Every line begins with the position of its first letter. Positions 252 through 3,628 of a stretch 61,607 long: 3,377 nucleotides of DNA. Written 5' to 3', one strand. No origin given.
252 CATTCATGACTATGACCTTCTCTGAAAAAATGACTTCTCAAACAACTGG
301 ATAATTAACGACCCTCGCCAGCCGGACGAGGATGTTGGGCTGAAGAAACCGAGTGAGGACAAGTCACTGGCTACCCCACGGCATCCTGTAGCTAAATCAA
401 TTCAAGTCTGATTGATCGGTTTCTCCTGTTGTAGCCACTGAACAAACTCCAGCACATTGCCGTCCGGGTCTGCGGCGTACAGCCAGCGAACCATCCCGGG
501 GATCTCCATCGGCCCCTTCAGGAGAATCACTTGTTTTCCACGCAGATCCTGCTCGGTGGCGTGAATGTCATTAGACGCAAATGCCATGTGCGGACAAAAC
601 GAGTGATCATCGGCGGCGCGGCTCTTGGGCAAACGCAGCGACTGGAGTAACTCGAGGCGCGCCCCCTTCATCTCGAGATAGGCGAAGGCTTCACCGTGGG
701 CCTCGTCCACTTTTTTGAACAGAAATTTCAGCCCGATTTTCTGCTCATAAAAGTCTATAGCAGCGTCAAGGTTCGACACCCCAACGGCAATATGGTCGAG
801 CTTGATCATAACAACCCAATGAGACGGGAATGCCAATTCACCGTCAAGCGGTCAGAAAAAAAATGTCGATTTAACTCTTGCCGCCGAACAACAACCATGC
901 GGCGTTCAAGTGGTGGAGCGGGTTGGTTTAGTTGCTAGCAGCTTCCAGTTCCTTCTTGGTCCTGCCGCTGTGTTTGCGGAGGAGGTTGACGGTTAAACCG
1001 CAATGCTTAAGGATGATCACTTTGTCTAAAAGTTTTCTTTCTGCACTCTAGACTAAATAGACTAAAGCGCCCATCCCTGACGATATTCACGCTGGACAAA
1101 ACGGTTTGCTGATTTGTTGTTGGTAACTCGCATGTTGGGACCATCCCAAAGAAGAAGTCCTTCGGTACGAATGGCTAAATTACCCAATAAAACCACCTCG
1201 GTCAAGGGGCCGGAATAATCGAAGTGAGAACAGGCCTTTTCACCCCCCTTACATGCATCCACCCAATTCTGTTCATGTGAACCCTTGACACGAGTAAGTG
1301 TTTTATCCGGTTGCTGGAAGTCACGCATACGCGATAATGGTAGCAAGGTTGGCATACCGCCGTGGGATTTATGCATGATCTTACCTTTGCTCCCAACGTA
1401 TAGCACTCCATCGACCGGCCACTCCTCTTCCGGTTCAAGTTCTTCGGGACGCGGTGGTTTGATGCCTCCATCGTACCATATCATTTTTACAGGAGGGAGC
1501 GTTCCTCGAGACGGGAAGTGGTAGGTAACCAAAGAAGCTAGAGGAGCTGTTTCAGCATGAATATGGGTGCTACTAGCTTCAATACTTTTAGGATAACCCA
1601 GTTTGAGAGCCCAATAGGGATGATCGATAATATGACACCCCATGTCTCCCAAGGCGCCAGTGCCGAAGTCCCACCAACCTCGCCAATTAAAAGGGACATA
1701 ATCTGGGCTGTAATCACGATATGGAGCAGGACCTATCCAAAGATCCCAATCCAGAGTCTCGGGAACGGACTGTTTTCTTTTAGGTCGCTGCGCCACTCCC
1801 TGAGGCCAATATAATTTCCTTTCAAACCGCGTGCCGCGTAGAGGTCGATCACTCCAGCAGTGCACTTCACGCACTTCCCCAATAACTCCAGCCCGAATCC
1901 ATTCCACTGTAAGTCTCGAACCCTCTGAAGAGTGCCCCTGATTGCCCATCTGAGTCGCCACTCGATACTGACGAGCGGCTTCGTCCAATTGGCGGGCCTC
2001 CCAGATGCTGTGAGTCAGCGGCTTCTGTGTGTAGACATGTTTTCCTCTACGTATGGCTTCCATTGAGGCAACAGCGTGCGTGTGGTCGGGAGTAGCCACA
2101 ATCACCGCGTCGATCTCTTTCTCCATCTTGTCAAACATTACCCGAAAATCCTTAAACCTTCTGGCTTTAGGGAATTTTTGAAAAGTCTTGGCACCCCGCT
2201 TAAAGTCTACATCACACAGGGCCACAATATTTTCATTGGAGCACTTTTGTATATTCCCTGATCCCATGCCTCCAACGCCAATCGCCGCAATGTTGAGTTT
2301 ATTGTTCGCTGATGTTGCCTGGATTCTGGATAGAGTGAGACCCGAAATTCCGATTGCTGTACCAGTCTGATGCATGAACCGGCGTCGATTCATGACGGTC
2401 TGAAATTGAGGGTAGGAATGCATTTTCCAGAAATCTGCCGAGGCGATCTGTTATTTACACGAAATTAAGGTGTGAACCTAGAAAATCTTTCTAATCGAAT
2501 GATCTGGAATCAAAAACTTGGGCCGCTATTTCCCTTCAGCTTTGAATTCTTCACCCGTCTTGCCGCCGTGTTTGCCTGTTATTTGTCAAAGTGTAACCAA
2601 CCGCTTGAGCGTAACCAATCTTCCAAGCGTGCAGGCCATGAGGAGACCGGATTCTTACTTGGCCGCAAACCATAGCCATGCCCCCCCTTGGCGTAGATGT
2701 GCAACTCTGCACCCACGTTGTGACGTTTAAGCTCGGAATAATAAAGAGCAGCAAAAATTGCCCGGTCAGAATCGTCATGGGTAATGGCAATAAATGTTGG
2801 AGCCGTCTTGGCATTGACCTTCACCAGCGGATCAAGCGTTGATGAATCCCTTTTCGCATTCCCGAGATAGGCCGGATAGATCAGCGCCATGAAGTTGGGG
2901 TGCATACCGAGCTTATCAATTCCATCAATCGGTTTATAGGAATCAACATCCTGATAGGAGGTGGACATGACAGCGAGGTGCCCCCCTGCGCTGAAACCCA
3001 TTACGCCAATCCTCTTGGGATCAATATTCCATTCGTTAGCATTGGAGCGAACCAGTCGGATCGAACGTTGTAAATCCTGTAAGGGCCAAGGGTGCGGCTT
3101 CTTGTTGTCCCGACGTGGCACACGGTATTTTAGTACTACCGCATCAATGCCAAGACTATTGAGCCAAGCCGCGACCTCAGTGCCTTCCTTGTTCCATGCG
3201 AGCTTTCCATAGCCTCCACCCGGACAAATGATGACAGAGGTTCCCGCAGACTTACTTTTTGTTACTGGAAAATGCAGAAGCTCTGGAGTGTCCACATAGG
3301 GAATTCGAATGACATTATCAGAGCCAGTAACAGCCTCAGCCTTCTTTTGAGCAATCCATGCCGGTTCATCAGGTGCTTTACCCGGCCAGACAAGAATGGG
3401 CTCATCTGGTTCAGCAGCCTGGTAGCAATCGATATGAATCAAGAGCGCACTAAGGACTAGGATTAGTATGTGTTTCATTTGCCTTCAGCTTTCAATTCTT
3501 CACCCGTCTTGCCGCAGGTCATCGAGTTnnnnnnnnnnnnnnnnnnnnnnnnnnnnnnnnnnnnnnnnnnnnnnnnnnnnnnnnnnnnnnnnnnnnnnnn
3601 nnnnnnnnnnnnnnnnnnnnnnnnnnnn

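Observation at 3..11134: tRNA-Leu-bounded ~11-kb accessory block with direct repeat of the tRNA 3' end but no integrase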

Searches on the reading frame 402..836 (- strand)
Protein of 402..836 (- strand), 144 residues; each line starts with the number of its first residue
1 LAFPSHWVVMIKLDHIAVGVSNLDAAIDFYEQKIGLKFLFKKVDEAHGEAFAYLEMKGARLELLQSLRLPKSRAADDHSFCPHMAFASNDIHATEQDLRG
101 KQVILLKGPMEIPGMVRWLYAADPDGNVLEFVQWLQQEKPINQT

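Call 8: search_protein_families(library=pfam, proteins=[window:402-836:-], max_evalue=0.01)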
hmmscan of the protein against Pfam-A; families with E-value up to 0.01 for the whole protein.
window:402-836:- (144 aa): 4 families
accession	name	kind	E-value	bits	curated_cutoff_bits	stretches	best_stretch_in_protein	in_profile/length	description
PF00903.31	Glyoxalase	-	6.8e-15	56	20.6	1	12-131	1-121/121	Glyoxalase/Bleomycin resistance protein/Dioxygenase superfamily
PF13669.12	Glyoxalase_4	-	4.4e-07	30.6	27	1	14-109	1-97/109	Glyoxalase/Bleomycin resistance protein/Dioxygenase superfamily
PF13468.12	Glyoxalase_3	-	1.5e-06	28.8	25.1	1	13-138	1-141/176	Glyoxalase-like domain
PF12681.13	Glyoxalase_2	-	3.5e-05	24.1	30.1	1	18-132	6-114/118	Glyoxalase-like domain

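Call 62: find_encoding_contigs(protein=window:402-836:-, flank=10000, max_places=8)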
Protein window:402-836:- (144 aa): no gene with exactly this product is on record in the collection.

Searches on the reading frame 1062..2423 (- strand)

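Call 8: search_protein_families(library=pfam, proteins=[window:1062-2423:-], max_evalue=0.01)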
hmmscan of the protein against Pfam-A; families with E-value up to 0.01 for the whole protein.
window:1062-2423:- (453 aa): 3 families
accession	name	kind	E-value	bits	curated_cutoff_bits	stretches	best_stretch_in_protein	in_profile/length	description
PF19051.5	GFO_IDH_MocA_C2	-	5.2e-22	79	23.3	1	198-292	29-122/254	Oxidoreductase family, C-terminal alpha/beta domain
PF01408.29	GFO_IDH_MocA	-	1.2e-17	65.1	24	1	43-159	1-118/120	Oxidoreductase family, NAD-binding Rossmann fold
PF22725.1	GFO_IDH_MocA_C3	-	1.8e-09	38.1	27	1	236-305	24-94/124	GFO/IDH/MocA C-terminal domain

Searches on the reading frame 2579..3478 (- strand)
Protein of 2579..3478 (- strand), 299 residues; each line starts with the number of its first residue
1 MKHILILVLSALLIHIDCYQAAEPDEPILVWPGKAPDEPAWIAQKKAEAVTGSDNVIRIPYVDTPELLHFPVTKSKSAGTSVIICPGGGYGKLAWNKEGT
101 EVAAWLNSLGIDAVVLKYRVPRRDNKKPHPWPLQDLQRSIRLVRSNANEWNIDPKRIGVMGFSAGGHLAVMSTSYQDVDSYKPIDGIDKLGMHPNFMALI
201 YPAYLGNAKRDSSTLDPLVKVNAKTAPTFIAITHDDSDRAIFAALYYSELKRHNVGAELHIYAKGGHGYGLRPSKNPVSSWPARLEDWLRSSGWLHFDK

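Call 8: search_protein_families(library=pfam, proteins=[window:2579-3478:-], max_evalue=0.01)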
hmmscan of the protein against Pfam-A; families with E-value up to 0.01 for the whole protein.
window:2579-3478:- (299 aa): 6 families
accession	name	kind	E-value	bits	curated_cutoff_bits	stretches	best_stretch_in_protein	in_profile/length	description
PF20434.5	BD-FAE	-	5.8e-16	59.1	26.8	1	77-178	11-112/215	BD-FAE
PF07859.19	Abhydrolase_3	-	3.2e-12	47.1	25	1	107-203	26-109/210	alpha/beta hydrolase fold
PF00326.27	Peptidase_S9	-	3.1e-07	30.5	22.6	1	147-289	56-206/213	Prolyl oligopeptidase family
PF01738.24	DLH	-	4e-05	23.7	21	1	137-274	82-193/217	Dienelactone hydrolase family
PF12697.13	Abhydrolase_6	-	9.8e-05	23.6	26.3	1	82-172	1-83/217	Alpha/beta hydrolase family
PF00135.34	COesterase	-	0.0025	17.3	27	1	127-173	155-201/515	Carboxylesterase family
